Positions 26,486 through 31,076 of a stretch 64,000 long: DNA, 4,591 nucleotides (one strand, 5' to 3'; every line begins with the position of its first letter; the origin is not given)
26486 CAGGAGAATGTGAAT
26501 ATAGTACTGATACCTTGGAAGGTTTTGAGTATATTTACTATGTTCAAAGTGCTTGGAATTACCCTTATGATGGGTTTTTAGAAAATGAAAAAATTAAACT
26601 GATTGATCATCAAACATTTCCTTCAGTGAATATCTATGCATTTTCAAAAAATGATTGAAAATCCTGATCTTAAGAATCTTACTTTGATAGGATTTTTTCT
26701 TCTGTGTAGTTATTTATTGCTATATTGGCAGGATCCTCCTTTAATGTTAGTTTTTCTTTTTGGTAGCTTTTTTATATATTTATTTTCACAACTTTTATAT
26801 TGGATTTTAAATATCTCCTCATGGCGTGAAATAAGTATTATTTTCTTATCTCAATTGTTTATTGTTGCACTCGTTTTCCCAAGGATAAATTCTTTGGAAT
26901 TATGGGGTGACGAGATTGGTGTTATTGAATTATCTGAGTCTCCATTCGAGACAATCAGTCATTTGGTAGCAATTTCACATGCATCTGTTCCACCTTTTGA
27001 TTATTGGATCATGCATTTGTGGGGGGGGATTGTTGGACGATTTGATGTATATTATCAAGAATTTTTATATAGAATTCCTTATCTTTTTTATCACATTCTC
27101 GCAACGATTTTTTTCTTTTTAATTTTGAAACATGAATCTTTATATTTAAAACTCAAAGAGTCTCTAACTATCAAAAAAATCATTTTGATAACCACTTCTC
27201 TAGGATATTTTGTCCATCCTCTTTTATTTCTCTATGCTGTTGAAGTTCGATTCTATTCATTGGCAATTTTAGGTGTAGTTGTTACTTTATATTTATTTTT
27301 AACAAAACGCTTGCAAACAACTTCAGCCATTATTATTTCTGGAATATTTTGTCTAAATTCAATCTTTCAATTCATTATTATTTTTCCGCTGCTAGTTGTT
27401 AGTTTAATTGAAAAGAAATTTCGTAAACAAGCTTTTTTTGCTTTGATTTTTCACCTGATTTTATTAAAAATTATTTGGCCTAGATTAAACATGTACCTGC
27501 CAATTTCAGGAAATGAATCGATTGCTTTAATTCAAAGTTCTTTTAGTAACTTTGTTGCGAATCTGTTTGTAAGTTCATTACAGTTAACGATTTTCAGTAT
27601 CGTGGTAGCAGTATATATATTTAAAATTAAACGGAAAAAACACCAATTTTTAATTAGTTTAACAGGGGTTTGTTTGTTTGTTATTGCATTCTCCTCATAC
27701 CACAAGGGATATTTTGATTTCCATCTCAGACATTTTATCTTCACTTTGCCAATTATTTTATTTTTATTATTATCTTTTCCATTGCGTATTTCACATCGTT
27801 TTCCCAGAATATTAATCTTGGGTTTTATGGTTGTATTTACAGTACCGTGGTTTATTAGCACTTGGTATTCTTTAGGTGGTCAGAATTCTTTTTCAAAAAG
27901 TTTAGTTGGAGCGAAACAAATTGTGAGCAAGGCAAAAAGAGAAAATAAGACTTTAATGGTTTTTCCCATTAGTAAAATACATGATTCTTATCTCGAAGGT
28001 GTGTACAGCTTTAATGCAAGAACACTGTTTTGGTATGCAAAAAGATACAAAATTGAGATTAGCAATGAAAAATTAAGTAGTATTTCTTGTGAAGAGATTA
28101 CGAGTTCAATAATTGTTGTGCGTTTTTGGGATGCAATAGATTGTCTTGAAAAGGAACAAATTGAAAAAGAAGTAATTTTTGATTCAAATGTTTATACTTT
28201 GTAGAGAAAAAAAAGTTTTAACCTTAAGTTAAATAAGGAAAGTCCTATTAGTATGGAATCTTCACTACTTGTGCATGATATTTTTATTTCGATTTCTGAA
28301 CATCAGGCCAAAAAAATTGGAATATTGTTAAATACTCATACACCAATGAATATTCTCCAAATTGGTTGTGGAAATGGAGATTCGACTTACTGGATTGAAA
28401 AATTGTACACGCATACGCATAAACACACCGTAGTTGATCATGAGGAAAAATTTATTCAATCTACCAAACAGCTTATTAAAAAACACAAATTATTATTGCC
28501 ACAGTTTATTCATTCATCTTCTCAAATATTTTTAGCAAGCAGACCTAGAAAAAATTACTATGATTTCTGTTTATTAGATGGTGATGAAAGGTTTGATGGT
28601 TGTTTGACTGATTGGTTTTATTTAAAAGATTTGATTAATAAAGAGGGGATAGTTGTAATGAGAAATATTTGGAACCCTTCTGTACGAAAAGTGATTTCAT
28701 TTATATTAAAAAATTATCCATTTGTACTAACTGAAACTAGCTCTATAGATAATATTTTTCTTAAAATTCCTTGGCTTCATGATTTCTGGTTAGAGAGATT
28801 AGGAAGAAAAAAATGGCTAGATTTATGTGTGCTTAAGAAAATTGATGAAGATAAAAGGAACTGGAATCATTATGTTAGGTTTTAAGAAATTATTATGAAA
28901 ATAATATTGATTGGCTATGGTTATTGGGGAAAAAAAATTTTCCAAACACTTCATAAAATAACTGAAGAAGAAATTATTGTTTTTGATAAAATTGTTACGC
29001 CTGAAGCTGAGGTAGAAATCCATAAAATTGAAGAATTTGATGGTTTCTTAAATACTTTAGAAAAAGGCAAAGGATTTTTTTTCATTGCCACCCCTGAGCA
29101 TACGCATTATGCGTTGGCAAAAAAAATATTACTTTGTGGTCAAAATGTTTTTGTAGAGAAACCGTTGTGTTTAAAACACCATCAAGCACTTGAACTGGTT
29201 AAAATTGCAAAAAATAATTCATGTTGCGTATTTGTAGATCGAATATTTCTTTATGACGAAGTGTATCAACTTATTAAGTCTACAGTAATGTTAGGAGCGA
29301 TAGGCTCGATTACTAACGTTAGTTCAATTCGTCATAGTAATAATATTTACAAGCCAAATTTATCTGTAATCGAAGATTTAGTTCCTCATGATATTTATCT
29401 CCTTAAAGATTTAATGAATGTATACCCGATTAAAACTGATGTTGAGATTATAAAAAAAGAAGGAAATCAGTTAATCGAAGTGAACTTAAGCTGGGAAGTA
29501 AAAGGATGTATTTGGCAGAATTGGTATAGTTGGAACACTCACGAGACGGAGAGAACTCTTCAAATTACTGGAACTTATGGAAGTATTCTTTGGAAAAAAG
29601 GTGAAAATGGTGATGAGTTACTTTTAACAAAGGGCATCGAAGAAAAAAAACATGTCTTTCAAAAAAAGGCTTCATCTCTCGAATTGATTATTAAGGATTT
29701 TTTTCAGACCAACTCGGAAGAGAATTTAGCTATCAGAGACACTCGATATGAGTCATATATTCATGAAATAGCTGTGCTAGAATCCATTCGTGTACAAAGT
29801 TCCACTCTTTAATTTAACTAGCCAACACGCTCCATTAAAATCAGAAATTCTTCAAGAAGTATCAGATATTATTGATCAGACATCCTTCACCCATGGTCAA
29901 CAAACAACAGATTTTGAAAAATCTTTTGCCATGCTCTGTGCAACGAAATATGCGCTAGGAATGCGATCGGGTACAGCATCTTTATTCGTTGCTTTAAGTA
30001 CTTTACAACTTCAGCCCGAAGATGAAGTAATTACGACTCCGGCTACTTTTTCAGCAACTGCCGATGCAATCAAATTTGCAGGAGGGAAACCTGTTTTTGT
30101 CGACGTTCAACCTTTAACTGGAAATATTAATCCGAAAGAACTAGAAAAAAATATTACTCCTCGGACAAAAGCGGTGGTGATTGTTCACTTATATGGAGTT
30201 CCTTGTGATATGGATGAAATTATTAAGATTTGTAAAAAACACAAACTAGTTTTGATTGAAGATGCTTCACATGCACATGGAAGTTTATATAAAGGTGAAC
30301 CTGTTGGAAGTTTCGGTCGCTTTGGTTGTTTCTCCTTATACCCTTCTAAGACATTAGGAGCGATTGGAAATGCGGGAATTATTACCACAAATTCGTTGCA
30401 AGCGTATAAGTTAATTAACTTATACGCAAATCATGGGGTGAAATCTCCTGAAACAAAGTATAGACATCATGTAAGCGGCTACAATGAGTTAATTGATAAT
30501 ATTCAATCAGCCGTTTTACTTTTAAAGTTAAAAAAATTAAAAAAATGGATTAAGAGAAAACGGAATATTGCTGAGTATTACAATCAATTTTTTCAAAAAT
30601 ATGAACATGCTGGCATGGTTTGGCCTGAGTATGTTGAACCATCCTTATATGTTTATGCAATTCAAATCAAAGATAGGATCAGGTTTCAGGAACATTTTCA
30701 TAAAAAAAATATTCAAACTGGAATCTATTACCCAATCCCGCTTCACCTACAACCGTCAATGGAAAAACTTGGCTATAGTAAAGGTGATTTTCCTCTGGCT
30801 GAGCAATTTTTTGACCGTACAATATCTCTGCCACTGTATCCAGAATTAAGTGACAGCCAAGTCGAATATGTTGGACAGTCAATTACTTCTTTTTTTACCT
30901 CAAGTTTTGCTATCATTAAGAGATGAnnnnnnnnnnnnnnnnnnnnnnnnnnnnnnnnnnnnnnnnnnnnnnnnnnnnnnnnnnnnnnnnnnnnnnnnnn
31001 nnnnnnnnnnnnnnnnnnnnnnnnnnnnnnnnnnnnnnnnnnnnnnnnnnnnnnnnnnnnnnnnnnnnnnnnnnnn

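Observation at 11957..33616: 21.7-kb glycan-assembly locus sandwiched between PT-rich surface-protein genes: candidate protein O-glycosylation / surface-glycan system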

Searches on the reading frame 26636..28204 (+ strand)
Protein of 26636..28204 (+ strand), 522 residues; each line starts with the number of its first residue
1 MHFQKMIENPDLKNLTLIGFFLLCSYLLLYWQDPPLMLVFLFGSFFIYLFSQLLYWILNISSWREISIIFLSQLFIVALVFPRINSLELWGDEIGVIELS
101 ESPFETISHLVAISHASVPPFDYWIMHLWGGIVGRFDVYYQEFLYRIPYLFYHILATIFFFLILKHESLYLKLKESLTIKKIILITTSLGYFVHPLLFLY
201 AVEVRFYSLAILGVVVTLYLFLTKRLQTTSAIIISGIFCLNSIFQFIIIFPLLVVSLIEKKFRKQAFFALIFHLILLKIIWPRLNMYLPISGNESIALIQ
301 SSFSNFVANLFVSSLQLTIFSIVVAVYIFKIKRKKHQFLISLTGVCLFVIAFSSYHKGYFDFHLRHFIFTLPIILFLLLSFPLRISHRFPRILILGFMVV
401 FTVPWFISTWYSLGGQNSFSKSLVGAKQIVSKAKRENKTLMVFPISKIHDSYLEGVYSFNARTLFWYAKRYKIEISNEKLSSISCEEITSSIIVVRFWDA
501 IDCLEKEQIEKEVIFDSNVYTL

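Call 5: search_protein_families(library=pfam, proteins=[window:26636-28204:+], max_evalue=0.01)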
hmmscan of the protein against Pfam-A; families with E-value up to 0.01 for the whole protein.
window:26636-28204:+ (522 aa): 0 families

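Call 8: search_protein_families(library=ncbifam, proteins=[window:26636-28204:+], max_evalue=0.01)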
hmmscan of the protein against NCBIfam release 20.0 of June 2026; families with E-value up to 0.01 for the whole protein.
window:26636-28204:+ (522 aa): 0 families

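Call 16: search_solved_structures(query=window:26636-28204:+, max_evalue=10)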
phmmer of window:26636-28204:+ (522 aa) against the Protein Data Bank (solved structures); distinct sequences matched with E-value up to 10: 0.

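Call 47: find_homologous_proteins(query=window:26636-28204:+, max_evalue=0.001)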
Query window:26636-28204:+ (522 aa): 5 proteins with E <= 0.001 among 8000 candidates.
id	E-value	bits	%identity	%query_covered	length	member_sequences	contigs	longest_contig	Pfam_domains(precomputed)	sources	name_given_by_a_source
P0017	0.0e+0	1126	100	100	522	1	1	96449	-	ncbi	-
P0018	7.8e-177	608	60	92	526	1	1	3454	-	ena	-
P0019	1.9e-63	234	39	81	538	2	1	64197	-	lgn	-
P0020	1.4e-57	214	32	86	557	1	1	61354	-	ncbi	-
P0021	1.6e-50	191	32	89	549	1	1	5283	-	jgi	jgi:hypothetical protein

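Call 50: search_solved_structures(query=A3, max_evalue=10)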
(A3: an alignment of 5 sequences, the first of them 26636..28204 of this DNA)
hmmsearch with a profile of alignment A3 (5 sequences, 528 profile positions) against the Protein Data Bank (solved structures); distinct sequences matched with E-value up to 10: 0.

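Call 58: predict_structure(alignment_id=A3)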
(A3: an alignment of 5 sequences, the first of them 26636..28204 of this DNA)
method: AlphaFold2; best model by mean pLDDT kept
length: 522 residues; sequences in the alignment: 5
mean_pLDDT: 64.3   pTM: 0.64
mean pLDDT of the five models: 64.3, 61.3, 60.0, 56.5, 49.2
residues with pLDDT >= 90: 0; 70-90: 201; 50-70: 224; < 50: 97
segments of 3 or more residues with pLDDT < 50: 189-204, 285-324, 326-332, 355-361, 411-423, 514-522
pLDDT, mean of each block of 10 residues (from residue 1): 64 80 75 66 76 74 79 72 57 68 74 55 72 59 58 69 64 56 54 43 54 77 80 80 73 80 76 77 49 45 42 43 48 61 65 50 59 69 72 80 63 42 64 85 60 60 80 71 63 68 56 42 30
secondary structure, 60 per line:
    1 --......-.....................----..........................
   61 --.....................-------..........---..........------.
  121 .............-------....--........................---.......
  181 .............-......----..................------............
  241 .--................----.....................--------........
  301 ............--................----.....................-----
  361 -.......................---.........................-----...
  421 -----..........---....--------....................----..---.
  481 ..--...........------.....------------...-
elements in order: H3-8 H10-30 H35-60 H63-83 H91-100 H104-113 H120-133 H141-144 H147-170 H174-193 H195-200 H205-222 H229-241 H244-259 H264-284 H293-312 H315-330 H335-355 H362-384 H388-412 E418-420 H426-435 E439-442 H451-470 H485-491 E492-495 H502-506 E519-521

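Call 60: fold_search(model_id=the predicted structure, library=pdb)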
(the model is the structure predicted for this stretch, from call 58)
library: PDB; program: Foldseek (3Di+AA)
matches with E <= 10: 112; with E <= 0.001: 0
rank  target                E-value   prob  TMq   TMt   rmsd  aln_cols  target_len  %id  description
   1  9s6r_A                2.5e-01  0.91  0.31  0.38  14.0       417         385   11  Ternary cryo-EM structure of yeast ALG3 with Dol25-PP-GlcNAc2Man5, Dol25-P-Man, and Fab (released 2026-03-18)
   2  8pm6                  7.8e-01  0.05  0.10  0.07  28.4       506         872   12  Human bile salt export pump (BSEP) in complex with inhibitor GBM in nanodiscs (released 2023-11-22)
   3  6nf4_A                8.1e-01  0.09  0.12  0.14  24.6       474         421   12  Structure of zebrafish Otop1 in nanodiscs (released 2019-06-05)
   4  9r10_A                9.9e-01  0.06  0.12  0.12  24.7       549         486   11  Cryo-EM structure of human MATE1 in complex with cimetidine (released 2025-11-05)
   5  7cq7_C                2.0e+00  0.04  0.11  0.09  24.6       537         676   10  Structure of the human CLCN7-OSTM1 complex with ADP (released 2020-11-11)
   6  7cdx_B                2.9e+00  0.80  0.09  0.17   3.0        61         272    6  Complex STRUCTURE OF A NOVEL VIRULENCE REGULATION FACTOR SghR with its effector sucrose (released 2020-07-15)
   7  3gv0                  2.9e+00  0.66  0.10  0.17   5.1        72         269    8  Crystal structure of LacI family transcription regulator from Agrobacterium tumefaciens (released 2009-04-14)
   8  9lyd_Q                2.9e+00  0.06  0.13  0.16  22.7       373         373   13  Cryo-EM structure of GPR3-1IU9 complex (released 2025-04-09)
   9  8qv5_A                2.9e+00  0.04  0.13  0.14  24.4       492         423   11  Structure of human SPNS2 in LMNG (released 2025-02-19)
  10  8rl8                  3.0e+00  0.04  0.13  0.15  24.7       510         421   10  SPNS2 in complex with homo Di-Gluebody GbD12 - SPNS2 local refinement (released 2025-01-15)
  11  7cdx_A                3.6e+00  0.57  0.10  0.17   5.2        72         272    7  Complex STRUCTURE OF A NOVEL VIRULENCE REGULATION FACTOR SghR with its effector sucrose (released 2020-07-15)
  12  9f2l_A                3.7e+00  0.09  0.12  0.10  16.1       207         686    9  Cryo-EM structure of the I923V MDA5-dsRNA filament with ADP-AlF4 bound and 73-degree helical twist (released 2025-02-26)
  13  7o3v_F                3.7e+00  0.04  0.10  0.17  26.5       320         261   15  Stalk complex structure (TrwJ/VirB5-TrwI/VirB6) from the fully-assembled R388 type IV secretion system determined by c (released 2022-06-22)
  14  8esw_4                3.9e+00  0.03  0.12  0.13  23.2       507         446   12  Structure of mitochondrial complex I from Drosophila melanogaster, Flexible-class 1 (released 2023-03-29)
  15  3dnf_A                4.0e+00  0.66  0.11  0.19   4.7        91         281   12  Structure of (E)-4-Hydroxy-3-methyl-but-2-enyl Diphosphate Reductase, the Terminal Enzyme of the Non-Mevalonate Pathwa (released 2008-12-30)
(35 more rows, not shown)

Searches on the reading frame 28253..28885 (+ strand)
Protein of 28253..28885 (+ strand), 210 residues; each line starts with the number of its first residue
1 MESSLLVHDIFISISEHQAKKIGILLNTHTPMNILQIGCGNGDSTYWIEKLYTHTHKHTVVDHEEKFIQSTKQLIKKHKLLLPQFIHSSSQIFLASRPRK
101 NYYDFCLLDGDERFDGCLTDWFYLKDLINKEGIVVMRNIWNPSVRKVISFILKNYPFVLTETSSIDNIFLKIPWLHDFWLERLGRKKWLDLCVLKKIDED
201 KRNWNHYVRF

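Call 5: search_protein_families(library=pfam, proteins=[window:28253-28885:+], max_evalue=0.01)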
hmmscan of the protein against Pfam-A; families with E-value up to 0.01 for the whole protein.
window:28253-28885:+ (210 aa): 6 families
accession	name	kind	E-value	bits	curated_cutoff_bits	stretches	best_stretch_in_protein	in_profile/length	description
PF13578.12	Methyltransf_24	-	4.2e-06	28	26.3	1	35-136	1-102/105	Methyltransferase domain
PF13847.12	Methyltransf_31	-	9.9e-06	25.7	27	1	32-140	5-113/145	Methyltransferase domain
PF13649.12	Methyltransf_25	-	6e-05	24.1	27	1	34-89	1-54/97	Methyltransferase domain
PF01209.24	Ubie_methyltran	-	0.00078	19.3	20.1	1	12-90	27-107/233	ubiE/COQ5 methyltransferase family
PF05175.20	MTS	-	0.0022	18.1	23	1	27-87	28-87/170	Methyltransferase small domain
PF08241.18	Methyltransf_11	-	0.0064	17.5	21.2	1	35-89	1-50/95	Methyltransferase domain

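Call 8: search_protein_families(library=ncbifam, proteins=[window:28253-28885:+], max_evalue=0.01)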
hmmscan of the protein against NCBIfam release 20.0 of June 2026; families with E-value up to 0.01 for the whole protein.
window:28253-28885:+ (210 aa): 4 families
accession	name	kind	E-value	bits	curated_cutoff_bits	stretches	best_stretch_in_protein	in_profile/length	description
NF008992.0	PRK12335.1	equivalog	0.00068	18.9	303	1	25-105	117-189/289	SAM-dependent methyltransferase TehB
NF003380.0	PRK04457.1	equivalog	0.0019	17.3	304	1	22-74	61-112/265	polyamine aminopropyltransferase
NF002463.0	PRK01683.1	equivalog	0.003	17.2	297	1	28-79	29-79/258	trans-aconitate 2-methyltransferase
NF001556.0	PRK00377.1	equivalog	0.0077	16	238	0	33-151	43-158/198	cobalt-precorrin-6Y C(15)-methyltransferase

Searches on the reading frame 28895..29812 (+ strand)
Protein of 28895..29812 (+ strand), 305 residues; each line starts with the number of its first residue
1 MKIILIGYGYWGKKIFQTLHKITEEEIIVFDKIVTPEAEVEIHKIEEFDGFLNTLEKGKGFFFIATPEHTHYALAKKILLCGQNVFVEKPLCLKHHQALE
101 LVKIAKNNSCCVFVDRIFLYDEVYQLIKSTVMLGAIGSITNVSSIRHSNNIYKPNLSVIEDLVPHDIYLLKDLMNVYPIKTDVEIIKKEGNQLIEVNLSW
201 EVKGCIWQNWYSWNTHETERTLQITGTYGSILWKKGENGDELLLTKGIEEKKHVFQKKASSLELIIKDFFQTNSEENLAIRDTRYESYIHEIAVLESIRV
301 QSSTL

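Call 5: search_protein_families(library=pfam, proteins=[window:28895-29812:+], max_evalue=0.01)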
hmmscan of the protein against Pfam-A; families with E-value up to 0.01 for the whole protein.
window:28895-29812:+ (305 aa): 2 families
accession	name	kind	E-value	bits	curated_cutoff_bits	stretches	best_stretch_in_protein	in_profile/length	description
PF01408.29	GFO_IDH_MocA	-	2.3e-13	51.3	24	1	2-115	2-119/120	Oxidoreductase family, NAD-binding Rossmann fold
PF17836.7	PglD_N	-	0.0031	18.5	23.4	0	2-65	1-64/78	PglD N-terminal domain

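Call 8: search_protein_families(library=ncbifam, proteins=[window:28895-29812:+], max_evalue=0.01)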
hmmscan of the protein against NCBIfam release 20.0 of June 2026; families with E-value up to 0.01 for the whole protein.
window:28895-29812:+ (305 aa): 8 families
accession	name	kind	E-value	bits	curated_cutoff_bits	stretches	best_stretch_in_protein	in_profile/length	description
NF040723.1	UDP-GlcNAcDh_Arch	equivalog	1e-14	54.8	450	1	1-230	1-234/302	UDP-N-acetylglucosamine 3-dehydrogenase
NF008607.0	PRK11579.1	subfamily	1.1e-09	37.8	330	1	2-144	6-150/346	oxidoreductase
TIGR04380.1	myo_inos_iolG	equivalog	5.4e-09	35.4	355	1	2-145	3-151/330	inositol 2-dehydrogenase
NF007574.0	PRK10206.1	equivalog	5.4e-08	32.3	352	1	43-144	52-151/345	oxidoreductase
NF058561.1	BT_2158_fam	equivalog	3.7e-07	29.1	750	1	43-145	81-183/487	glycoside 3-dehydrogenase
NF052679.1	InsChiInosDhIolG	equivalog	2.2e-05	23.7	540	1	64-177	72-188/343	bifunctional inositol 2-dehydrogenase/D-chiro-inositol 1-dehydrogenase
NF052479.1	LevoglcsnDh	equivalog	3.9e-05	22.5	650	1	64-143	79-158/386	levoglucosan dehydrogenase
NF041392.1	XylDh_Gfo6_Halo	equivalog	0.00023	20.1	350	1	62-144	86-168/350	D-xylose 1-dehydrogenase Gfo6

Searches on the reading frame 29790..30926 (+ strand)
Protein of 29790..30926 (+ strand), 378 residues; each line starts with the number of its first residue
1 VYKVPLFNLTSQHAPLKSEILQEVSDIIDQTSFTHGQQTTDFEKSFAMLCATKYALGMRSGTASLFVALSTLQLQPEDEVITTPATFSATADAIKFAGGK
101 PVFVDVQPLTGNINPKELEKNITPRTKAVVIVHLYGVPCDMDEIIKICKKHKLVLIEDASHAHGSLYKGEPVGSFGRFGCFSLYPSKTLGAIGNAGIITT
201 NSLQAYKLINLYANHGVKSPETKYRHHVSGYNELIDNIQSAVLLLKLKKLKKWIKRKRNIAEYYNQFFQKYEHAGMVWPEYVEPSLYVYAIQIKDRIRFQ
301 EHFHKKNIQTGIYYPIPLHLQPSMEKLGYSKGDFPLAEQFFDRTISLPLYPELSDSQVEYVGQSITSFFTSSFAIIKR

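Call 5: search_protein_families(library=pfam, proteins=[window:29790-30926:+], max_evalue=0.01)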
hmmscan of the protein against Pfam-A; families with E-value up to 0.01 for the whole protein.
window:29790-30926:+ (378 aa): 5 families
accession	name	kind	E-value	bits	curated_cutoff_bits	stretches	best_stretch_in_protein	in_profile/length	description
PF01041.23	DegT_DnrJ_EryC1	-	1.5e-107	360.4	19.8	1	17-365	4-359/360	DegT/DnrJ/EryC1/StrS aminotransferase family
PF00266.25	Aminotran_5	-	1.3e-08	34.6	21.5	1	58-164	67-181/371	Aminotransferase class-V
PF01053.26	Cys_Met_Meta_PP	-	1.2e-07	31.1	27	1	39-167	54-182/381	Cys/Met metabolism PLP-dependent enzyme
PF00155.27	Aminotran_1_2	-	2.9e-07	30.4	19.7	1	34-165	39-192/361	Aminotransferase class I and II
PF01212.27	Beta_elim_lyase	-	9.4e-06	25.6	27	1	34-159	29-169/288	Beta-eliminating lyase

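Call 8: search_protein_families(library=ncbifam, proteins=[window:29790-30926:+], max_evalue=0.01)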
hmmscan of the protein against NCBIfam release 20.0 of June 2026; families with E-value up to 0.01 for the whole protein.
window:29790-30926:+ (378 aa): 32 families (the best 25 are shown)
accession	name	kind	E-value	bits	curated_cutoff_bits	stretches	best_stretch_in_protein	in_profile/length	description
TIGR03588.1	PseC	equivalog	5.8e-77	259.2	423.5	1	21-367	14-378/380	UDP-4-amino-4,6-dideoxy-N-acetyl-beta-L-altrosamine transaminase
TIGR04181.1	NHT_00031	hypoth_equivalog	3.4e-62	210.4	420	1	17-348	9-357/359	LegC family aminotransferase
NF008687.0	PRK11706.1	equivalog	1.1e-61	208.7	375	1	21-369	14-374/375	dTDP-4-amino-4,6-dideoxygalactose transaminase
NF011936.0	PRK15407.1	equivalog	1.7e-51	175.3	423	2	22-213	51-248/440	lipopolysaccharide biosynthesis protein RfbH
TIGR02379.1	ECA_wecE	subfamily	1.8e-50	171.8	434.85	1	35-368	29-374/376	dTDP-4-amino-4,6-dideoxy-D-glucose transaminase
NF008658.2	PRK11658.1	equivalog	2.3e-50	171.3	631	1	16-367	12-375/379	UDP-4-amino-4-deoxy-L-arabinose aminotransferase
TIGR04427.1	PLP_DesI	equivalog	5.6e-42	144.2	650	1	32-363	46-377/390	dTDP-4-dehydro-6-deoxyglucose aminotransferase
NF004975.0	PRK06348.1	equivalog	1.5e-08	34.1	549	1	60-158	97-201/384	pyridoxal phosphate-dependent aminotransferase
NF005817.0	PRK07683.1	equivalog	2.4e-08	33.1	575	1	30-133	58-169/387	aminotransferase A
NF005816.0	PRK07682.1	equivalog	6.9e-08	31.5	620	1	65-162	103-206/390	aminotransferase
NF041364.1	GntC_guanitoxin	equivalog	3.7e-07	29.4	415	1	60-160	67-175/356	guanitoxin biosynthesis PLP-dependent (S)-gamma-hydroxy-L-arginine cyclodehydratase GntC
NF004650.0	PRK05994.1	equivalog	4.6e-07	29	667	1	41-168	67-194/427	O-acetylhomoserine aminocarboxypropyltransferase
NF006569.0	PRK09082.1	subfamily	8.8e-07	28.3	420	1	60-163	98-207/386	methionine aminotransferase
NF004621.0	PRK05957.1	equivalog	1.1e-06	27.6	498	1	60-161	96-202/389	pyridoxal phosphate-dependent aminotransferase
NF006488.0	PRK08912.1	equivalog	2.7e-06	26.6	498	1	67-158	102-198/387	aminotransferase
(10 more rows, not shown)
